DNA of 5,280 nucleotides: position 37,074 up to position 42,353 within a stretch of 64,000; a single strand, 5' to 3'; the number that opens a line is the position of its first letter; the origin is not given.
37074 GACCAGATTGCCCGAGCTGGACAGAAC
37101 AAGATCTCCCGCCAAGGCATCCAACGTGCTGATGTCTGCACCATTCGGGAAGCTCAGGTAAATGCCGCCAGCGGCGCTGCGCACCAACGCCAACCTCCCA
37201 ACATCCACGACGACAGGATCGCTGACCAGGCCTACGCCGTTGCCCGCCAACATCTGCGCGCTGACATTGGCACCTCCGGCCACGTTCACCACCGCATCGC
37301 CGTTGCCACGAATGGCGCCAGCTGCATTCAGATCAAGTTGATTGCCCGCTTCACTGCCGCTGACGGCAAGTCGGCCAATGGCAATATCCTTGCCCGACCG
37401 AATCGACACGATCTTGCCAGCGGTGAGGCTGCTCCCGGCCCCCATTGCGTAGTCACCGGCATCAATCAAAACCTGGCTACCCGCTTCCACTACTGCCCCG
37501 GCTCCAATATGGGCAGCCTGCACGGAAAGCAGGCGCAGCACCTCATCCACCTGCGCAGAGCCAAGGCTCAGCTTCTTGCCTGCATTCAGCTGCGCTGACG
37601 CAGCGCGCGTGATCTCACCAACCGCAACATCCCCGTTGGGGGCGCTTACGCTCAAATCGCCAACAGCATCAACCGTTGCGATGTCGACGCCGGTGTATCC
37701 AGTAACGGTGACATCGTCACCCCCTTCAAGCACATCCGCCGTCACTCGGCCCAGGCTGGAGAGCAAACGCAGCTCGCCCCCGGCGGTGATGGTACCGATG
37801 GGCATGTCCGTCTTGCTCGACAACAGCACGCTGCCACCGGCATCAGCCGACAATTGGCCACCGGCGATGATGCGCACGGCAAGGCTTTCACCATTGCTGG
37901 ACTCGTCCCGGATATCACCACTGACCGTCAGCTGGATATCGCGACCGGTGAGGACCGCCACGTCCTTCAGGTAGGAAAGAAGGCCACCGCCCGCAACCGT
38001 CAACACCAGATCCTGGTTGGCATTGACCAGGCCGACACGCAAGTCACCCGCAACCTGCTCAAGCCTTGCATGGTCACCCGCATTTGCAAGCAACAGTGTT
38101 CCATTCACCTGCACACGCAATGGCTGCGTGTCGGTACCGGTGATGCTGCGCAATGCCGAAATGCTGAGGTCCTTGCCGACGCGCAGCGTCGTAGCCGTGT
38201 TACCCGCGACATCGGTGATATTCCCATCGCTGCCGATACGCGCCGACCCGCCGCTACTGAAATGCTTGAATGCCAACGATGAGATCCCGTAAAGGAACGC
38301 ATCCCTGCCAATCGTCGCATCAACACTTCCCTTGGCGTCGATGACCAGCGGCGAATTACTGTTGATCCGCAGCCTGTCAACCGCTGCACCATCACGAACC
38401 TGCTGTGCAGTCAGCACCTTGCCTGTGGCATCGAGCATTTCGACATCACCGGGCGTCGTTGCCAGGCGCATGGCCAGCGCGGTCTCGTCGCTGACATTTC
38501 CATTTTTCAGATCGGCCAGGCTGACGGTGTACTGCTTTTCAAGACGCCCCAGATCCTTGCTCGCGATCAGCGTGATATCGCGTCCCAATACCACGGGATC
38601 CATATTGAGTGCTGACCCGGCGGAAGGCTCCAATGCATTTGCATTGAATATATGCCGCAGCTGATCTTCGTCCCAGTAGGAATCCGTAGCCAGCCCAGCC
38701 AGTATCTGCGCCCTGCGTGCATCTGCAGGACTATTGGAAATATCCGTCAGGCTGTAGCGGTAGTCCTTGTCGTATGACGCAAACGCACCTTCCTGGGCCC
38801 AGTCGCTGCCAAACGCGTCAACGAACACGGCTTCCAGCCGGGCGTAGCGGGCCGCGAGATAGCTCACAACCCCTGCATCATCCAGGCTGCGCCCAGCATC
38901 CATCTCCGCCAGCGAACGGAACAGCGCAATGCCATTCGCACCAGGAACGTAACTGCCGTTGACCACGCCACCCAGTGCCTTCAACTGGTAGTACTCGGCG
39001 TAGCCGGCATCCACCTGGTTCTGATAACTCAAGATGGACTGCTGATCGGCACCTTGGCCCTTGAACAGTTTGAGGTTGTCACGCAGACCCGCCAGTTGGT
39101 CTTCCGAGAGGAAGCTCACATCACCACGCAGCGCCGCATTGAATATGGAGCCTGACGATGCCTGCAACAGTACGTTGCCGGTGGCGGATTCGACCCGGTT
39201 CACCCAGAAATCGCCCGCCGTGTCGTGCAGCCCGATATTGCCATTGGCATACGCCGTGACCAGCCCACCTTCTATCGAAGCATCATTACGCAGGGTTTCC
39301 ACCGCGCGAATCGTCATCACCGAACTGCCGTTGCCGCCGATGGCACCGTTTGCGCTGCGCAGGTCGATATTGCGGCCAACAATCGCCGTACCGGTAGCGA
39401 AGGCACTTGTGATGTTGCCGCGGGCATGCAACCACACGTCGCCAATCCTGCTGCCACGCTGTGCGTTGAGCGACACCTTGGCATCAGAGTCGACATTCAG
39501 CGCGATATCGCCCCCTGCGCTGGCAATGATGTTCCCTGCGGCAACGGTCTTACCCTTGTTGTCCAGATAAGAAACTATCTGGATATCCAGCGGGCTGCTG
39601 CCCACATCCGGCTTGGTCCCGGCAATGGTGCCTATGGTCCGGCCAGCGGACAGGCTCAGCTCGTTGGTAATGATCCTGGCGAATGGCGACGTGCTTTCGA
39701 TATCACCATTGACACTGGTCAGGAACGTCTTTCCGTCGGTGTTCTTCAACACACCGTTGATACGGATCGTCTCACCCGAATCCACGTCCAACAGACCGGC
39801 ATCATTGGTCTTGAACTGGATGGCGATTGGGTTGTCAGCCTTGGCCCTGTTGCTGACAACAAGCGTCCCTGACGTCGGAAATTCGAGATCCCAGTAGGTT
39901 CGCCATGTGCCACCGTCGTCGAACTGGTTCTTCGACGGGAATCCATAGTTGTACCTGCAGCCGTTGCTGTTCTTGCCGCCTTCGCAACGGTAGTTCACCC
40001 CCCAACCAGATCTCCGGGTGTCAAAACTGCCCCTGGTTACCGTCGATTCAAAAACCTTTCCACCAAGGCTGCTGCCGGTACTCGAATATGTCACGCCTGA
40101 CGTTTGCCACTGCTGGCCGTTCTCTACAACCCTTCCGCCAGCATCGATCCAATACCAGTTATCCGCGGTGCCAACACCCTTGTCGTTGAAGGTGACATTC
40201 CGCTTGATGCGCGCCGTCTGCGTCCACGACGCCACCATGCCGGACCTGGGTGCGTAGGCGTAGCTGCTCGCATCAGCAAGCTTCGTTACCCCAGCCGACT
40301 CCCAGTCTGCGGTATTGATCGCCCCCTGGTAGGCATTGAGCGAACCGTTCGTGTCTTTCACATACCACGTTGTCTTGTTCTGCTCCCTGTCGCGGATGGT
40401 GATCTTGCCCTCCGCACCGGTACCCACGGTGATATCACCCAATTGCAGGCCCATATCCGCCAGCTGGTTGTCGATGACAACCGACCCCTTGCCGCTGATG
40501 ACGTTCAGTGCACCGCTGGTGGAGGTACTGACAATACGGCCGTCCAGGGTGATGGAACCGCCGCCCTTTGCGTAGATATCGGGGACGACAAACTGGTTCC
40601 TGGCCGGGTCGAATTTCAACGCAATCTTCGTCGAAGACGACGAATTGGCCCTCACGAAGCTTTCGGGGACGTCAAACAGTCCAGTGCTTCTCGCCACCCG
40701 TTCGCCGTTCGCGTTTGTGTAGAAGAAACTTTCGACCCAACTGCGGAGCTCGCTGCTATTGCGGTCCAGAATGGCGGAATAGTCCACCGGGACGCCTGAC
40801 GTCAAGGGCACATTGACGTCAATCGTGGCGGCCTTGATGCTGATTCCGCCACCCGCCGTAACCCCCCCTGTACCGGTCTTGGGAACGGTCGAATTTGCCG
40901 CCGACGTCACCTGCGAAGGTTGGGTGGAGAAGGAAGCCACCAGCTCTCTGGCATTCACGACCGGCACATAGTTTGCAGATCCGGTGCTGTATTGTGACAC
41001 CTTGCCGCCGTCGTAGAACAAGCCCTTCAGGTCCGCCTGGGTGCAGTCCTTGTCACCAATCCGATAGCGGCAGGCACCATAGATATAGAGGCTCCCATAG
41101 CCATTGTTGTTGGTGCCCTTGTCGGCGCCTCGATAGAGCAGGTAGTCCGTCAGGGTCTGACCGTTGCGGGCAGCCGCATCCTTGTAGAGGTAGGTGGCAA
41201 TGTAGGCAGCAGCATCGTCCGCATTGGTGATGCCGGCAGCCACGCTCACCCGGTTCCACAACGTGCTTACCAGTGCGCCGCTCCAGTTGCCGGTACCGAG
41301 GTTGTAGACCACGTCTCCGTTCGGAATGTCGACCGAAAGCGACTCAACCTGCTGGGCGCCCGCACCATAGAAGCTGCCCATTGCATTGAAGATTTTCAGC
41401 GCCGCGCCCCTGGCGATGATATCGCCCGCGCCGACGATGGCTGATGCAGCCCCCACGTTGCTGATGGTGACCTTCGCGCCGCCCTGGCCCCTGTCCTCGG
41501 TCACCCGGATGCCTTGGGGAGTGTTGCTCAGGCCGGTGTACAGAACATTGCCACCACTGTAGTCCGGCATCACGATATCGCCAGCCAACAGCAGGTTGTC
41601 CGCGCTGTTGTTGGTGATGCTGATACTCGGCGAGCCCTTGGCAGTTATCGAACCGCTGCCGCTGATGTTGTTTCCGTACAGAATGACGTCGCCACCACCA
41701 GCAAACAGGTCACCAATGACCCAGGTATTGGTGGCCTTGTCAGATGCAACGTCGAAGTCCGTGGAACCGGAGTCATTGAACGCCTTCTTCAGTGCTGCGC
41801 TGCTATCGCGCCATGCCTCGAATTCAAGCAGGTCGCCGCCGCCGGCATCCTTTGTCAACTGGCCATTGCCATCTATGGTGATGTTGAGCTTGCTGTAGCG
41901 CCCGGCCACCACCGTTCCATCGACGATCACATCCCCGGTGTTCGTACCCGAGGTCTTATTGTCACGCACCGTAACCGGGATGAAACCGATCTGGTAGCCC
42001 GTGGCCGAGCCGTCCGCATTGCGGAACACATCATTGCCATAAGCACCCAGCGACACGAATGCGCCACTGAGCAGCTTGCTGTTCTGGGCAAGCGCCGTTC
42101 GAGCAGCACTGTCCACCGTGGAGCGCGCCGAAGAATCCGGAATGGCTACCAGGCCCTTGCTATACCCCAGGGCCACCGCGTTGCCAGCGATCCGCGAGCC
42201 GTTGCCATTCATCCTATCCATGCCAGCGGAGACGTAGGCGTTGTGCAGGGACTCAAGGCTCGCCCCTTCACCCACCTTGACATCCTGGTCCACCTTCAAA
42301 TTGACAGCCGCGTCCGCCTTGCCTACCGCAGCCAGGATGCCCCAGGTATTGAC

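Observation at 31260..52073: A 20.8-kb single ORF encoding a ~6,900-aa TPS exoprotein with a modular architecture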

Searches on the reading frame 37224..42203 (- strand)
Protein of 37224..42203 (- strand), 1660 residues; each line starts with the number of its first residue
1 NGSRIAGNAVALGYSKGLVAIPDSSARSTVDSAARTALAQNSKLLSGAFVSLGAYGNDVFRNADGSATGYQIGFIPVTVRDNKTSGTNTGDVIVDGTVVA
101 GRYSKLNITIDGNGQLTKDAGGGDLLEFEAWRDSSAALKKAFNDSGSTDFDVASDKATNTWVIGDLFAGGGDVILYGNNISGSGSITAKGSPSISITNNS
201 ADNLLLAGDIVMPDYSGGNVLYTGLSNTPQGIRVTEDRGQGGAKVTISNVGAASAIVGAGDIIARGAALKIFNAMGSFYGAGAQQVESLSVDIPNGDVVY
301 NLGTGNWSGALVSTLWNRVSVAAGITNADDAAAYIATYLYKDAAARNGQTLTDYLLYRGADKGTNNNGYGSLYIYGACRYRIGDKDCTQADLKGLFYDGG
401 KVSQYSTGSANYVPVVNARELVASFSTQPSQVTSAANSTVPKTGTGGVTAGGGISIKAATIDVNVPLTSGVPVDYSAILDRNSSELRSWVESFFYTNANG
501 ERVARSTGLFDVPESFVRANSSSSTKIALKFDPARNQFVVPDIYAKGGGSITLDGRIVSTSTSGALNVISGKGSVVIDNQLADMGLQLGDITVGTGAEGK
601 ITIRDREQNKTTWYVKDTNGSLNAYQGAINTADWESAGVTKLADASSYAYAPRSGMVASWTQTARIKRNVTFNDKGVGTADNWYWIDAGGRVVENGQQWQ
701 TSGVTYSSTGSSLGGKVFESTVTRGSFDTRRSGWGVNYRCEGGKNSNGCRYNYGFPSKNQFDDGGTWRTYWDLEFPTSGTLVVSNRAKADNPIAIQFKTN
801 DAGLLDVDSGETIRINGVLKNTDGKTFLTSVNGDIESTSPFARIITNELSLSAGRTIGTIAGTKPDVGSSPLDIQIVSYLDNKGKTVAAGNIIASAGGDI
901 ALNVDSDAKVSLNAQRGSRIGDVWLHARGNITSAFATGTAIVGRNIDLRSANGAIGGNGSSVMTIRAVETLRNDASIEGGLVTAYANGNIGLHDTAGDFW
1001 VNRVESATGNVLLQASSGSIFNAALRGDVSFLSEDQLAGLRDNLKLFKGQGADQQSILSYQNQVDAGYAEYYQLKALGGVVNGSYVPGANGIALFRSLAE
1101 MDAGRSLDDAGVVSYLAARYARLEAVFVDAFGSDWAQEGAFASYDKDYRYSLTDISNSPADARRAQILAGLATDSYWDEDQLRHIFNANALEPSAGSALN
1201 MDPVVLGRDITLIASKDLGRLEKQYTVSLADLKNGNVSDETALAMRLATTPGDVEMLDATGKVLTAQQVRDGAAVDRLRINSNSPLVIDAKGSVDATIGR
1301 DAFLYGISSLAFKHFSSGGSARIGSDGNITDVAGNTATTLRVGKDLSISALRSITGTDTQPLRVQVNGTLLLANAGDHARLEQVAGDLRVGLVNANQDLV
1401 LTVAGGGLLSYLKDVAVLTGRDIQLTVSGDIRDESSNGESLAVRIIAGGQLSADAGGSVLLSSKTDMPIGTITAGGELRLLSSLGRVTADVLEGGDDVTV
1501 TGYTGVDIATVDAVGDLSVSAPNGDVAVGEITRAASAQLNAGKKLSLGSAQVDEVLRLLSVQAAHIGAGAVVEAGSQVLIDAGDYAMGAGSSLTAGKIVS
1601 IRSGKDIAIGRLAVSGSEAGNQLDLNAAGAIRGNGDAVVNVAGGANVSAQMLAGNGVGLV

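Call 28: search_solved_structures(query=window:37224-42203:-, max_evalue=1)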
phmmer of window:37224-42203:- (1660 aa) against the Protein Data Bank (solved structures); distinct sequences matched with E-value up to 1: 0.

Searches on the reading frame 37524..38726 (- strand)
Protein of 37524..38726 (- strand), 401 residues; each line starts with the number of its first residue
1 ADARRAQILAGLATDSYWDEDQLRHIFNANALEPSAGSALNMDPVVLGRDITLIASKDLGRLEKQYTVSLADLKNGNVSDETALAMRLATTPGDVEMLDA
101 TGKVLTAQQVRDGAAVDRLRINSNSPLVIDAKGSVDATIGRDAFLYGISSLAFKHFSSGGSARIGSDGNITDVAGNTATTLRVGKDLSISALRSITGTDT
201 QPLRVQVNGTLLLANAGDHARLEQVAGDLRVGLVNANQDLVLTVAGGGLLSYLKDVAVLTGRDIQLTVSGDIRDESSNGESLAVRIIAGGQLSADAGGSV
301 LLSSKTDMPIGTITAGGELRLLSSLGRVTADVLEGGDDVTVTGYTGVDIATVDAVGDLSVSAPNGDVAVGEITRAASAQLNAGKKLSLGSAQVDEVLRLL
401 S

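Call 23: search_protein_families(library=pfam, proteins=[window:37524-38726:-], max_evalue=1)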
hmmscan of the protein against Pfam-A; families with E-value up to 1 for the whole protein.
window:37524-38726:- (401 aa): 2 families
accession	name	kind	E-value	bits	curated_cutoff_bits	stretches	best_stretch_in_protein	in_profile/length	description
PF14485.11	DUF4431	-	0.14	12.4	24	1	204-220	21-37/48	Domain of unknown function (DUF4431)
PF21770.3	MgtC_SapB_C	-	0.23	12.4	27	1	191-230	29-67/77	MGTC/SAPB C-terminal domain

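Call 24: search_protein_families(library=ncbifam, proteins=[window:37524-38726:-], max_evalue=1)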
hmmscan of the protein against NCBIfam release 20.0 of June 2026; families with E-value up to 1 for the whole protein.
window:37524-38726:- (401 aa): 1 family
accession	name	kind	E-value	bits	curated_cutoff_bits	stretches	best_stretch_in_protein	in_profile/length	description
NF001532.0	PRK00364.2-3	equivalog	0.022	14.8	130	1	300-351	25-76/94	co-chaperone GroES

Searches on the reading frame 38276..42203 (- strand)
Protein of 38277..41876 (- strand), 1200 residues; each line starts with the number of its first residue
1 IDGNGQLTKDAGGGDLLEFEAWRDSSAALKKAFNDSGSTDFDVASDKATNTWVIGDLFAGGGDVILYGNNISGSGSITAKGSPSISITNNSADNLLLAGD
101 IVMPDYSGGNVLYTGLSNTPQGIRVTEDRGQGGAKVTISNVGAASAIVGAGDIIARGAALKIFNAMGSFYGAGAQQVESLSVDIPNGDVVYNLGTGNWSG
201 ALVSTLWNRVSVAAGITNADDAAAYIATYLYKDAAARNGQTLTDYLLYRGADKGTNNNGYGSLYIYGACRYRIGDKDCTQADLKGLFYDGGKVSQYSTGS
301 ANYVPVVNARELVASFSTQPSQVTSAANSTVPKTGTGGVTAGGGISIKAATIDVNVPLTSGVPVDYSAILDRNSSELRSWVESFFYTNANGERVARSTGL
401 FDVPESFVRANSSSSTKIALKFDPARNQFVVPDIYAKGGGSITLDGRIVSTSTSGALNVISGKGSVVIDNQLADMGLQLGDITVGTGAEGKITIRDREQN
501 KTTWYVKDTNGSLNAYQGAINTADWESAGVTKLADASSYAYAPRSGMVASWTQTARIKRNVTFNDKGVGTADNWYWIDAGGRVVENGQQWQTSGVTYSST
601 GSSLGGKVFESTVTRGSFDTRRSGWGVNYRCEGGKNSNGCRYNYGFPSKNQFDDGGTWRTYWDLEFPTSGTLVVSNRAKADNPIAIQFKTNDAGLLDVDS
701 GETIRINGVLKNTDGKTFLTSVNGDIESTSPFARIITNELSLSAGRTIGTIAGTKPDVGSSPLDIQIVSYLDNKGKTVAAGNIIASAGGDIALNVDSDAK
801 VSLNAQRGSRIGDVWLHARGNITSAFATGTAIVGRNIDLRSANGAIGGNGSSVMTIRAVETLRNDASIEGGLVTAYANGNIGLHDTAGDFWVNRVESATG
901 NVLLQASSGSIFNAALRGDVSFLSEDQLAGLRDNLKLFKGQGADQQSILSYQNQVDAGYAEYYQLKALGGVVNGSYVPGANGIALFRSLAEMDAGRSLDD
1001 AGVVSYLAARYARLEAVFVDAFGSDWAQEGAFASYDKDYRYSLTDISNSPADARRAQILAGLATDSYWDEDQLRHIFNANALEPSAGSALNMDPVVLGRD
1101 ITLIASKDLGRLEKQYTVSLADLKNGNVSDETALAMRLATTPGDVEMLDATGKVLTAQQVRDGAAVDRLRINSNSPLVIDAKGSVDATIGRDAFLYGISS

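Call 21: find_homologous_proteins(query=window:38276-42203:-, max_evalue=0.00001)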
Query window:38276-42203:-: 8000 candidates shared short words with the query, none scored E <= 0.00001.

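Call 45: search_protein_representatives(protein=window:38277-41876:-)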
Query: 1200 residues. Proteins with E-value up to 0.001 (for the whole library): 200; up to 1e-10: 116; up to 1e-30: 51. The best 150 are listed.
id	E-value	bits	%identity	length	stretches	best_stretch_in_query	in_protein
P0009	5.2e-266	902.2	46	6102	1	1-1198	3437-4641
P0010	6.2e-259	878.7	46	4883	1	12-1200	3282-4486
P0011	1.0e-142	493.8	38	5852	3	48-1196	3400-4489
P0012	8.6e-134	464.3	38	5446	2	49-1195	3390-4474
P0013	2.3e-133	462.9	35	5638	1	52-1198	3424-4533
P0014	2.0e-99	350.5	33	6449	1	1-1196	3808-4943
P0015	2.2e-98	347.1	32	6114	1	50-1196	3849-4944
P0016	1.3e-82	294.8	31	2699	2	2-1198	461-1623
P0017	2.4e-72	260.8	32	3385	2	52-1196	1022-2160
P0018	3.6e-70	253.6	30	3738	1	47-1195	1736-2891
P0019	3.9e-68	246.9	30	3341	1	49-1196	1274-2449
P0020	2.8e-66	240.7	31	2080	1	48-1155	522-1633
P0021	7.6e-66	239.3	32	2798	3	43-975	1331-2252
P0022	3.5e-64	233.8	31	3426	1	47-1195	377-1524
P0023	1.2e-63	232.1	30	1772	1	47-1197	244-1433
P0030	6.6e-55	203.1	31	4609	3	343-1146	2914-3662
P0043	7.1e-44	166.5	28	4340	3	656-1181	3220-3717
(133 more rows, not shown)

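Call 47: list_cluster_members(proteins=[P0009, P0010, P0011, P0012, P0013, P0014, P0015, P0018, P0030, P0043])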
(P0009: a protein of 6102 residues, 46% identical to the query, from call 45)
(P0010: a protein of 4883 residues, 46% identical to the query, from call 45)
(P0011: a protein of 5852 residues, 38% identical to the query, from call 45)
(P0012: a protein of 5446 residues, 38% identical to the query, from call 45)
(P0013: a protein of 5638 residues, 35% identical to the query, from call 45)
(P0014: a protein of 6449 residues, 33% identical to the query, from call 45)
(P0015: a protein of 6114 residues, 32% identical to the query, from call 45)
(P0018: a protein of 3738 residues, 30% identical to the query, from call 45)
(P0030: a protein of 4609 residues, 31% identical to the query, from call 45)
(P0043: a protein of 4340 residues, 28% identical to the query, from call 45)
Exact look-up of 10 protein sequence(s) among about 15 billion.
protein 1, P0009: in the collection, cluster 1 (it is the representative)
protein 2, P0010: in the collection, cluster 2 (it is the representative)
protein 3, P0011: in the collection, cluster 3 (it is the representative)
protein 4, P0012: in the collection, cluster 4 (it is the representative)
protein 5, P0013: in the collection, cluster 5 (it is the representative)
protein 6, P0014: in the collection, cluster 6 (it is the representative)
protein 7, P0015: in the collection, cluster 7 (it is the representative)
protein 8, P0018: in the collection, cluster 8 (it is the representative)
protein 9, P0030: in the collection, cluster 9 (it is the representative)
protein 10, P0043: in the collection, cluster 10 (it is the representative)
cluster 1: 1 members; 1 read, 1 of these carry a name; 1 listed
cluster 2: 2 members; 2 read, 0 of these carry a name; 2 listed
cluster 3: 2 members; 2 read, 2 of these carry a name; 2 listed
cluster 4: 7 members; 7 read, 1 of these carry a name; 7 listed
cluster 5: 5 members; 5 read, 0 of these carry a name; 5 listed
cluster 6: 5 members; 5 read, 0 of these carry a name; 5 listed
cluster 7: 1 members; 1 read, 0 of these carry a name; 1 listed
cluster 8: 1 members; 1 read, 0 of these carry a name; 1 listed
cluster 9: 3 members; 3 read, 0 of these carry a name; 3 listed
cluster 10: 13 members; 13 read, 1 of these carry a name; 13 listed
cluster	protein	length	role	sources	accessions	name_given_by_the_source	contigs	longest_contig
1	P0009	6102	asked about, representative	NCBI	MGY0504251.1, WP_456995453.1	leukotoxin LktA family filamentous adhesin [Luteimonas sp. e5]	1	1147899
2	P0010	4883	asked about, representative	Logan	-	-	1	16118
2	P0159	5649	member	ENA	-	-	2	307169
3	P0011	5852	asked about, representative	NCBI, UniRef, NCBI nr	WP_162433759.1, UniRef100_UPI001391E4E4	leukotoxin LktA family filamentous adhesin [Pseudoxanthomonas koreensis] | leukotoxin LktA family filamentous adhesin n=1 Tax=Pseudoxanthomonas koreensis ...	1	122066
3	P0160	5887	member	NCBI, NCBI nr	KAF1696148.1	hypothetical protein CSC64_02505 [Pseudoxanthomonas koreensis]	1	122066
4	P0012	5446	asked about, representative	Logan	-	-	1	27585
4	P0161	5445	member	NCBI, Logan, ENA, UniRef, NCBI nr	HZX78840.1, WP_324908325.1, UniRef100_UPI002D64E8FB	leukotoxin LktA family filamentous adhesin [Lysobacter sp.] | leukotoxin LktA family filamentous adhesin n=1 Tax=Lysobacter sp. TaxID=72226 ...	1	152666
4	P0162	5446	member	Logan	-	-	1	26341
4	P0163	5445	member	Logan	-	-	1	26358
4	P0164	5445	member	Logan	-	-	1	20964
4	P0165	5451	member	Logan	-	-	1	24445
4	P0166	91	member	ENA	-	-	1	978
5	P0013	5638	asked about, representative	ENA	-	-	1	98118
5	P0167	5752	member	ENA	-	-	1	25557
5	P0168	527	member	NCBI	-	-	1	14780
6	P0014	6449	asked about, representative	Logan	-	-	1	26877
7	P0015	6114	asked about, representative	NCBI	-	-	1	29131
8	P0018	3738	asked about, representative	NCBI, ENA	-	-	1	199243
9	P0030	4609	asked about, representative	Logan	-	-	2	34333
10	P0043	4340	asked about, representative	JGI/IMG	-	-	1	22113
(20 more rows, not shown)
